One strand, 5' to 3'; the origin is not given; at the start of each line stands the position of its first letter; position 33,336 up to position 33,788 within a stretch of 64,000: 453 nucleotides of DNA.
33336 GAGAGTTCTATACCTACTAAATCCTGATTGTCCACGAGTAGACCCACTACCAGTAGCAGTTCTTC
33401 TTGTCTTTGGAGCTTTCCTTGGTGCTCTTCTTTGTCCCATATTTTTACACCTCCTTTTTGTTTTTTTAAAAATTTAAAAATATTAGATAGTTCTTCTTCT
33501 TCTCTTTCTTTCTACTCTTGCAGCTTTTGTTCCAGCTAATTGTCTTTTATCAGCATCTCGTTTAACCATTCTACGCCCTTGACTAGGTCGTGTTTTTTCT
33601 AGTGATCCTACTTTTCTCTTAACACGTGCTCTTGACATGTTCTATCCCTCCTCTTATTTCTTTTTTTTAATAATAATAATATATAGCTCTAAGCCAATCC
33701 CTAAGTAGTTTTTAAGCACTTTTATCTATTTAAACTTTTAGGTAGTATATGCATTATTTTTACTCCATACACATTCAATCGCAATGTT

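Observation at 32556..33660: Tandem array of five paralogous genes for tiny (51-57 aa) Arg/Lys-rich proteins, each with its own promoter, strong SD and T-run terminator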

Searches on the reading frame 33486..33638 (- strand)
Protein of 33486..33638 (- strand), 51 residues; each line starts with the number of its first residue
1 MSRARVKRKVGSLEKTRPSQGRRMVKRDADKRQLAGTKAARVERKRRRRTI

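Call 7: search_protein_families(library=pfam, proteins=[window:33486-33638:-], max_evalue=10)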
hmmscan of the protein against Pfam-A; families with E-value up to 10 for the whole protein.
seq(51 aa): 0 families

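Call 8: search_protein_families(library=ncbifam, proteins=[window:33486-33638:-], max_evalue=10)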
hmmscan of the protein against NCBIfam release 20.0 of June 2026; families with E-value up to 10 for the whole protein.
seq(51 aa): 0 families

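Call 12: find_related_loci(query=P0007, collection=genome_contigs, flank=6000)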
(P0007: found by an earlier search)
Query P0007 (345 aa) in genome_contigs; peptide patterns used: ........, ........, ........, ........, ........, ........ (x = any residue, [..] = any of these).
39 stretches matched a pattern; 2 encode a relative of the query (tblastn E <= 1e-3); 2 distinct loci.
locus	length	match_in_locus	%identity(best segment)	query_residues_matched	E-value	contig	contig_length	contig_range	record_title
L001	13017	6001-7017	44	1-338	3e-98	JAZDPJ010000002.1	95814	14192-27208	MAG: archaeon isolate MEGAHIT-group-0.828 k141_11732307, whole genome shotgun sequence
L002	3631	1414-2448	43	1-343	2e-89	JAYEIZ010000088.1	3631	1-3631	MAG: Nanoarchaeota archaeon isolate MAG177 MAG177_88, whole genome shotgun sequence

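Call 13: find_homologous_proteins(query=P0006, max_evalue=0.01)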
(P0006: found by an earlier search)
Query P0006 (52 aa): 1 proteins with E <= 0.01 among 1 candidates.
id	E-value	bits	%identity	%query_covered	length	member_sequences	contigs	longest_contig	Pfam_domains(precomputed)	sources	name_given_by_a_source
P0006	1.7e-22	94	100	100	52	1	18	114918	-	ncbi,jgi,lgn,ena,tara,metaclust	tara:strand:+ start:48046 stop:48204 length:159 start_codon:yes stop_codon:yes gene_type:complete|me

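Call 17: find_encoding_contigs(protein=P0005, flank=6000, max_places=6)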
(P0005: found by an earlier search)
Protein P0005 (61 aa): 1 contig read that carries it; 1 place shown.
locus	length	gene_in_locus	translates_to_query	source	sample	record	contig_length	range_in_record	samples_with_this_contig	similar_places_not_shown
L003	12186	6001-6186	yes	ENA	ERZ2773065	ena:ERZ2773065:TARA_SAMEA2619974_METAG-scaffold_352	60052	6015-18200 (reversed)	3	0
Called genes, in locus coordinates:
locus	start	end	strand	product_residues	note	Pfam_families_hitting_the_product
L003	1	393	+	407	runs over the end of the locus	PF04894:Nre_N, PF04895:Nre_C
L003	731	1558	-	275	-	PF02498:Bro-N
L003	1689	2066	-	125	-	-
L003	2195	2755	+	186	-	PF00827:Ribosomal_L15e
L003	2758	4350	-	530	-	PF00005:ABC_tran, PF13304:AAA_21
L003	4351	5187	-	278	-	-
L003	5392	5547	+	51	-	-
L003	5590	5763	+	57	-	-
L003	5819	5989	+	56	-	-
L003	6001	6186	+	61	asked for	-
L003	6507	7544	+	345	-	PF02272:DHHA1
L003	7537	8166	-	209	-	PF13549:ATP-grasp_5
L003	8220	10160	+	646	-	PF01841:Transglut_core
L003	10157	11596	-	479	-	PF00587:tRNA-synt_2b, PF03129:HGTP_anticodon, PF09180:ProRS-C_1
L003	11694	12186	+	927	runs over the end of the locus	PF17900:Peptidase_M1_N, PF01433:Peptidase_M1, PF11940:DUF3458, PF17432:DUF3458_C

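Call 20: find_related_loci(query=P0007, collection=metagenome_contigs, flank=4000)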
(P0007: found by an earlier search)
Query P0007 (345 aa) in metagenome_contigs; peptide patterns used: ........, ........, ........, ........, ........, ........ (x = any residue, [..] = any of these).
121 stretches matched a pattern; 4 encode a relative of the query (tblastn E <= 1e-3); 4 distinct loci.
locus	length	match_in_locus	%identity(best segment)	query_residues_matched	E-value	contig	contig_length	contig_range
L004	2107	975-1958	56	9-337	5e-137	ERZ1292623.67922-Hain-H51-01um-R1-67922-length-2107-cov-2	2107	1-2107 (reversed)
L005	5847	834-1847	48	1-337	9e-101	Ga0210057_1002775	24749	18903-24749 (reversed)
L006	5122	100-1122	44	2-338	4e-95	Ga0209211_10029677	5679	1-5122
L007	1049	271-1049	43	1-258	1e-66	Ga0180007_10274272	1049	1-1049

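Call 25: find_homologous_proteins(query=P0007, max_evalue=1e-60)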
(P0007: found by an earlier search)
Query P0007 (345 aa): 124 proteins with E <= 1e-60 among 3293 candidates; the best 120 are listed.
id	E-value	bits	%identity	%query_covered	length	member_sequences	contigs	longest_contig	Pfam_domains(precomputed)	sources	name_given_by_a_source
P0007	2.8e-232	788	100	100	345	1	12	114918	PF02272.25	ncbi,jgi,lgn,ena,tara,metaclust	tara:strand:+ start:48262 stop:49299 length:1038 start_codon:yes stop_codon:yes gene_type:complete|m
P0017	2.4e-205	699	86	100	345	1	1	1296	PF02272.25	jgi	jgi:single-stranded DNA-specific DHH superfamily exonuclease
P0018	7.1e-162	556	69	99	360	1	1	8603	PF02272.25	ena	-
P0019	6.4e-159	547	66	99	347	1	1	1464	PF01368.28,PF02272.25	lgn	-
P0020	6.4e-157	540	63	99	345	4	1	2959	PF01368.28,PF02272.25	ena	-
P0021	2.5e-149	515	65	99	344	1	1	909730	PF01368.28,PF02272.25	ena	-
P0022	2.3e-127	443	56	98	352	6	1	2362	PF01368.28,PF02272.25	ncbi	-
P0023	5.6e-127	441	56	98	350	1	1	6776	PF01368.28,PF02272.25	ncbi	-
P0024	3.6e-125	436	56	98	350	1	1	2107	PF02272.25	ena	-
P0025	1.9e-123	430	55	98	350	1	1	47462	PF01368.28,PF02272.25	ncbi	-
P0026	9.8e-122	424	55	98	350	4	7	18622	PF01368.28,PF02272.25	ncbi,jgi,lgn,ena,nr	ncbi:MAG TPA: DHH family phosphoesterase [Candidatus Nanoarchaeia archaeon]|nr:DHH family phosphoest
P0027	3.5e-121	422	55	98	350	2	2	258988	PF02272.25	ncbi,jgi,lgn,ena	-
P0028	1.0e-118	414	55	97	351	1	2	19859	PF02272.25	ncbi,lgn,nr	ncbi:DHH family phosphoesterase [Candidatus Woesearchaeota archaeon]|nr:DHH family phosphoesterase [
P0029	3.7e-113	396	52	98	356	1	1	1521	PF01368.28,PF02272.25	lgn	-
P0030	8.3e-113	395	49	99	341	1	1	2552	PF01368.28,PF02272.25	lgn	-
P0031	3.5e-110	386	51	98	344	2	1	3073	PF01368.28,PF02272.25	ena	-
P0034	5.8e-108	379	48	99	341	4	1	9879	PF01368.28,PF02272.25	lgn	-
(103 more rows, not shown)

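Call 26: find_encoding_contigs(protein=P0018, flank=4000, max_places=2)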
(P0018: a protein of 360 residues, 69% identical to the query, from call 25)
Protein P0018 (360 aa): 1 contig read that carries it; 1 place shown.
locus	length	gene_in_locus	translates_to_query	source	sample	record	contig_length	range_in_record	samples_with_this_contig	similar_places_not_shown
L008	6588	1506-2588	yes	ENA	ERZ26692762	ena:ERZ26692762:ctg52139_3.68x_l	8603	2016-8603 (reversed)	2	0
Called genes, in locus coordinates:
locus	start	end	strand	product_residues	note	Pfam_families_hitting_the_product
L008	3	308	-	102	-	?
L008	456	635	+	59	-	-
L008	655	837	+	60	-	-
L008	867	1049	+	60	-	-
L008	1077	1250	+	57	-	-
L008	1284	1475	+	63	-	-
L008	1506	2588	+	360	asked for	PF02272:DHHA1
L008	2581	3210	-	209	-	PF13549:ATP-grasp_5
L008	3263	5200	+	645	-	PF01841:Transglut_core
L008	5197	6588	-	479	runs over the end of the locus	PF00587:tRNA-synt_2b, PF03129:HGTP_anticodon, PF09180:ProRS-C_1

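Call 27: find_encoding_contigs(protein=P0021, flank=4000, max_places=2)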
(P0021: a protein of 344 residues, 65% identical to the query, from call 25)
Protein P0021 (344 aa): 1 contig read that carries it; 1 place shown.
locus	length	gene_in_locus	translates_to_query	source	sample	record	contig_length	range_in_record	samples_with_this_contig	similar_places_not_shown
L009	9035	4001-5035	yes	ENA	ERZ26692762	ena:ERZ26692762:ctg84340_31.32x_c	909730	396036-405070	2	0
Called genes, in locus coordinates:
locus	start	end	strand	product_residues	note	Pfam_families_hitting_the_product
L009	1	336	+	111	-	-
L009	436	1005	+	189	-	PF00827:Ribosomal_L15e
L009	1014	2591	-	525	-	PF00005:ABC_tran, PF13304:AAA_21 (weak)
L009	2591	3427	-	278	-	-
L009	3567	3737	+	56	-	-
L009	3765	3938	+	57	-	-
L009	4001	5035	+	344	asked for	PF01368:DHH (weak), PF02272:DHHA1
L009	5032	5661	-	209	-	PF13549:ATP-grasp_5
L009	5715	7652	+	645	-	PF01841:Transglut_core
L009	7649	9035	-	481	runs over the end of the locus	PF00587:tRNA-synt_2b, PF03129:HGTP_anticodon, PF09180:ProRS-C_1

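Call 28: find_encoding_contigs(protein=P0020, flank=4000, max_places=2)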
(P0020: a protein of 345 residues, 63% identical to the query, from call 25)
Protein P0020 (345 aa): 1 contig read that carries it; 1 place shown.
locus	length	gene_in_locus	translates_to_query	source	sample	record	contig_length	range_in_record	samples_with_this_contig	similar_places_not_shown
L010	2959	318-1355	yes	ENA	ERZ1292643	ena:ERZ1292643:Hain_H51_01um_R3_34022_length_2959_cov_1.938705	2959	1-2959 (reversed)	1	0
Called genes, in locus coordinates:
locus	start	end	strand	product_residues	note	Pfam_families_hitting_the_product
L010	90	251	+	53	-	-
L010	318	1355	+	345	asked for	PF01368:DHH (weak), PF02272:DHHA1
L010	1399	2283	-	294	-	-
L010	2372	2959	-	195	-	?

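Call 29: find_encoding_contigs(protein=P0017, flank=4000, max_places=2)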
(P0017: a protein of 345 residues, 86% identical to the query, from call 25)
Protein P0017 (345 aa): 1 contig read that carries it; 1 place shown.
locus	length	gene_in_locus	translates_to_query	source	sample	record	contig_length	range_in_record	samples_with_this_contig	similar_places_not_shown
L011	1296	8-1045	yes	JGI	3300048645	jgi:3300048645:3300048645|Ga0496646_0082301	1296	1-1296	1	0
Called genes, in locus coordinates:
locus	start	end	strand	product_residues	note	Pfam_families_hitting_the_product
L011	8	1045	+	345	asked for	PF02272:DHHA1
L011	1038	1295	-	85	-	?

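Call 37: find_encoding_contigs(protein=P0006, flank=2500, max_places=10)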
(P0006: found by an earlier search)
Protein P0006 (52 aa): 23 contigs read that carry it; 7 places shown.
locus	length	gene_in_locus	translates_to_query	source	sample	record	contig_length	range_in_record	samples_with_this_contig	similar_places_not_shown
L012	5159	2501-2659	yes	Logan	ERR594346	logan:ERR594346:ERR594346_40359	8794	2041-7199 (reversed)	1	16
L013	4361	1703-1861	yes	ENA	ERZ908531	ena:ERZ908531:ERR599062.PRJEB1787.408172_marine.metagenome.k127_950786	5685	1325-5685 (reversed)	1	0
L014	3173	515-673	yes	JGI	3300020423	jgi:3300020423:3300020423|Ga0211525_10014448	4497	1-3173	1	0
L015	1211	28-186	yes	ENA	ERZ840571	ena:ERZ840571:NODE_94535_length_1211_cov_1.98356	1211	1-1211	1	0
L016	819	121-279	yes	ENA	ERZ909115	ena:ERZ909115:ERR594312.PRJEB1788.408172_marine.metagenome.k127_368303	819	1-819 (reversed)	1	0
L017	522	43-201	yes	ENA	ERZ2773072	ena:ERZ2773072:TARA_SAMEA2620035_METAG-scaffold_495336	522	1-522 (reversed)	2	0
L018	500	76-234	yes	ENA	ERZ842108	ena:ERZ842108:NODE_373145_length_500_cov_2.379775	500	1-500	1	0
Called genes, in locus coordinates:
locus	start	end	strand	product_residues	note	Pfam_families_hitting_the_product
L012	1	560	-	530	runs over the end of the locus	PF00005:ABC_tran, PF13304:AAA_21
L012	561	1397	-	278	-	-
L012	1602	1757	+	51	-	-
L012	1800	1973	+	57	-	-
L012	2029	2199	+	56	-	-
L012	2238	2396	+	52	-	-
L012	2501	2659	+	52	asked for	-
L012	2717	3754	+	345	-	PF02272:DHHA1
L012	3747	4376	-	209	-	PF13549:ATP-grasp_5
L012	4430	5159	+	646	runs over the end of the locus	PF01841:Transglut_core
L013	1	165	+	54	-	?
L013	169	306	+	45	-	-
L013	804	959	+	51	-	-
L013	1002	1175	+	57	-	-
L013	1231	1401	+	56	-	-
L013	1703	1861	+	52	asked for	-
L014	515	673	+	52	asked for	-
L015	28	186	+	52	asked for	-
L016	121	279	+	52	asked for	-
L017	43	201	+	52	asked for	-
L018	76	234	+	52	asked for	-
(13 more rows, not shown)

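Call 40: search_protein_families(library=phrogs, proteins=[window:33486-33638:-], max_evalue=1)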
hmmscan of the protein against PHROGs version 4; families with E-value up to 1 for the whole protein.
seq(51 aa): 0 families

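Call 54: search_protein_representatives(alignment_id=A3)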
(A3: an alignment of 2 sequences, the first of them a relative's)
Query: 2 sequences, 54 profile positions. Proteins with E-value up to 0.001 (for the whole library): 2; up to 1e-10: 2; up to 1e-30: 0. The best 2 are listed.
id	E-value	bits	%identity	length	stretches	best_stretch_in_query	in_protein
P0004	6.1e-26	106.4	-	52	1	1-51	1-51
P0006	2.0e-23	98.3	-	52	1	1-54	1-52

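Call 56: predict_structure(alignment_id=A3)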
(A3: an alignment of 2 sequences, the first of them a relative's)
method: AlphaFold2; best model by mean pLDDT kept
length: 52 residues; sequences in the alignment: 2
mean_pLDDT: 86.9   pTM: 0.45
mean pLDDT of the five models: 86.9, 81.1, 77.9, 76.3, 69.8
residues with pLDDT >= 90: 25; 70-90: 23; 50-70: 4; < 50: 0
segments of 3 or more residues with pLDDT < 50: none
pLDDT, mean of each block of 10 residues (from residue 1): 80 87 94 95 84 63
secondary structure, 60 per line:
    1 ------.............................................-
elements in order: H7-51

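Call 59: find_encoding_contigs(protein=P0027, flank=3500, max_places=1)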
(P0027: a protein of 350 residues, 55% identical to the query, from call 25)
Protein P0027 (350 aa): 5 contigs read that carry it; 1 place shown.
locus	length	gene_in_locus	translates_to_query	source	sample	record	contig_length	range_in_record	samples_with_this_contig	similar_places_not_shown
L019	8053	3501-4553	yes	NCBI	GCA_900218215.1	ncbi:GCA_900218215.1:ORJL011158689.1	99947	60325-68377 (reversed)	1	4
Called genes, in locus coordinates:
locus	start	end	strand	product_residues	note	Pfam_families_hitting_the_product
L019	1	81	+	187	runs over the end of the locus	PF00827:Ribosomal_L15e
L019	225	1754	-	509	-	PF00005:ABC_tran, PF13304:AAA_21 (faint)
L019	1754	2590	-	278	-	-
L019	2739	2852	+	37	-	-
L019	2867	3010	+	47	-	-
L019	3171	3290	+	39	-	-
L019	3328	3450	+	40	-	-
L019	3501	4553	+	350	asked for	PF02272:DHHA1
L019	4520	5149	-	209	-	PF13549:ATP-grasp_5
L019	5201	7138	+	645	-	PF01841:Transglut_core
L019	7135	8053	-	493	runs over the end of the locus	PF00587:tRNA-synt_2b, PF03129:HGTP_anticodon, PF09180:ProRS-C_1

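Call 60: find_encoding_contigs(protein=P0028, flank=3500, max_places=1)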
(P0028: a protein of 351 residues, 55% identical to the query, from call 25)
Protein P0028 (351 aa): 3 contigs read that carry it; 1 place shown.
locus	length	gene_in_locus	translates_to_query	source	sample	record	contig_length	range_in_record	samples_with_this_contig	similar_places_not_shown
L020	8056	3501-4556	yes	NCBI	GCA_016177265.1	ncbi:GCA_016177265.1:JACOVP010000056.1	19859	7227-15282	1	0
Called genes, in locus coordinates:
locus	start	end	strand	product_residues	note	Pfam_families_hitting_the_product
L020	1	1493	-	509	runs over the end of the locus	PF00005:ABC_tran, PF13304:AAA_21 (faint)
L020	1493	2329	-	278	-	-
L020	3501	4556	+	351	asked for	PF02272:DHHA1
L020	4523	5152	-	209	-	PF13549:ATP-grasp_5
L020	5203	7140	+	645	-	PF01841:Transglut_core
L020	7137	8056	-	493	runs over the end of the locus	PF00587:tRNA-synt_2b, PF03129:HGTP_anticodon, PF09180:ProRS-C_1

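Call 61: find_encoding_contigs(protein=P0025, flank=3500, max_places=1)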
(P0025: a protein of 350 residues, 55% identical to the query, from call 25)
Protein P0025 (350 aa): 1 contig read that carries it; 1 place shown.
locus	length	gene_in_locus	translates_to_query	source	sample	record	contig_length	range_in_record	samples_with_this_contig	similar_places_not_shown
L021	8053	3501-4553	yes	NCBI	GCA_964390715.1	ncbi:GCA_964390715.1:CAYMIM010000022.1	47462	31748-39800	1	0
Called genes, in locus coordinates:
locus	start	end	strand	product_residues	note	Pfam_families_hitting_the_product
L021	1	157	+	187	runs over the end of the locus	PF00827:Ribosomal_L15e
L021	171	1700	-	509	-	PF00005:ABC_tran, PF13304:AAA_21 (faint)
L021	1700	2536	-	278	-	-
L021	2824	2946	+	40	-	-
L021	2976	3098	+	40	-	-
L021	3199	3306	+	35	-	-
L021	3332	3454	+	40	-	-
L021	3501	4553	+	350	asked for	PF01368:DHH (weak), PF02272:DHHA1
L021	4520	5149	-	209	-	PF13549:ATP-grasp_5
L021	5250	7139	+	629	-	PF01841:Transglut_core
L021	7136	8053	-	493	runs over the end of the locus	PF00587:tRNA-synt_2b, PF03129:HGTP_anticodon, PF09180:ProRS-C_1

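Call 65: predict_structure(protein=P0002)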
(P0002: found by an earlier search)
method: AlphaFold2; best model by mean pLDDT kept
length: 57 residues; sequences in the alignment: 1
mean_pLDDT: 70.2   pTM: 0.22
mean pLDDT of the five models: 70.2, 68.9, 64.8, 61.7, 60.0
residues with pLDDT >= 90: 0; 70-90: 28; 50-70: 29; < 50: 0
segments of 3 or more residues with pLDDT < 50: none
pLDDT, mean of each block of 10 residues (from residue 1): 78 67 58 80 72 66
secondary structure, 60 per line:
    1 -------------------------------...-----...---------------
elements in order: E32-34 E40-42

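Call 72: search_protein_families(library=padloc, proteins=[P0001, P0002, P0003, P0004, P0006], max_evalue=0.01)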
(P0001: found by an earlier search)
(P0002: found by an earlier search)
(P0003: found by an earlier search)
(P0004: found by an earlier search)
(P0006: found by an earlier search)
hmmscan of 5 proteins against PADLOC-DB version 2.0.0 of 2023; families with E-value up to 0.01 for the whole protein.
P0001 (51 aa): 0 families

P0002 (57 aa): 0 families

P0003 (56 aa): 0 families

P0004 (52 aa): 0 families

P0006 (52 aa): 0 families

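Call 74: search_solved_structures(query=window:33486-33638:-, max_evalue=10)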
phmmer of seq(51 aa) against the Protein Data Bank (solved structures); distinct sequences matched with E-value up to 10: 1.
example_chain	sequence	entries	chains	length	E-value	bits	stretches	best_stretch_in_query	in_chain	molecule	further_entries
9eho_W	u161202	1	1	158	9.8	10.5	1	15-47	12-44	Large ribosomal subunit protein eL24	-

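Call 91: find_related_loci(query=P0002, collection=viral_contigs, flank=3000)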
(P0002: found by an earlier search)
Query P0002 (57 aa) in viral_contigs; peptide patterns used: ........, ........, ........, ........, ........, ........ (x = any residue, [..] = any of these).
53 stretches matched a pattern, but none encodes a relative of the query by tblastn (E <= 1e-3).

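Call 92: find_related_loci(query=P0001, collection=viral_contigs, flank=3000)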
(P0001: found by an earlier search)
Query P0001 (51 aa) in viral_contigs; peptide patterns used: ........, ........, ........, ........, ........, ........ (x = any residue, [..] = any of these).
112 stretches matched a pattern, but none encodes a relative of the query by tblastn (E <= 1e-3).

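Call 93: find_encoding_contigs(protein=P0031, flank=2500, max_places=1)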
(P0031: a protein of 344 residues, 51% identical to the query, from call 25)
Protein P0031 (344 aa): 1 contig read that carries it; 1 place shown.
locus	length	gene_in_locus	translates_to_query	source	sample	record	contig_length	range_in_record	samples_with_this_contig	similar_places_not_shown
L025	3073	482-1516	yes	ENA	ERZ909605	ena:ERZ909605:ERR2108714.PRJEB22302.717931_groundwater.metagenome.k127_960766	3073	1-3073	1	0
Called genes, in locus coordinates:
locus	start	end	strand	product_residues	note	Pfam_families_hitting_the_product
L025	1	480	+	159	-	?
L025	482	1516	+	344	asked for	PF01368:DHH (weak), PF02272:DHHA1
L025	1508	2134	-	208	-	PF13549:ATP-grasp_5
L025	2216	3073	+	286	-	?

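Call 94: find_encoding_contigs(protein=P0034, flank=2500, max_places=1)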
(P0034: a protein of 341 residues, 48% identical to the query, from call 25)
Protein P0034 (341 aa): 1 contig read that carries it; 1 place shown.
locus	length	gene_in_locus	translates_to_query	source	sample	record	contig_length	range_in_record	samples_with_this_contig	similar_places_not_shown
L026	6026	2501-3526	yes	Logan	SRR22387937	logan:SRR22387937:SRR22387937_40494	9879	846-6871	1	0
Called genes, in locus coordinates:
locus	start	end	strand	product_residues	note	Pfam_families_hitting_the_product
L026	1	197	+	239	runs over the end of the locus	PF02002:TFIIE_alpha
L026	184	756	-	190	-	PF02163:Peptidase_M50 (weak)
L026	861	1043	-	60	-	-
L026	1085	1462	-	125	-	-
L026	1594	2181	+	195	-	PF00827:Ribosomal_L15e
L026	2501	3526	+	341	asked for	PF01368:DHH (weak), PF02272:DHHA1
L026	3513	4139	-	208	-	PF13549:ATP-grasp_5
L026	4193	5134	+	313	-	PF04055:Radical_SAM (weak)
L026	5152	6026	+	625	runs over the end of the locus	PF01841:Transglut_core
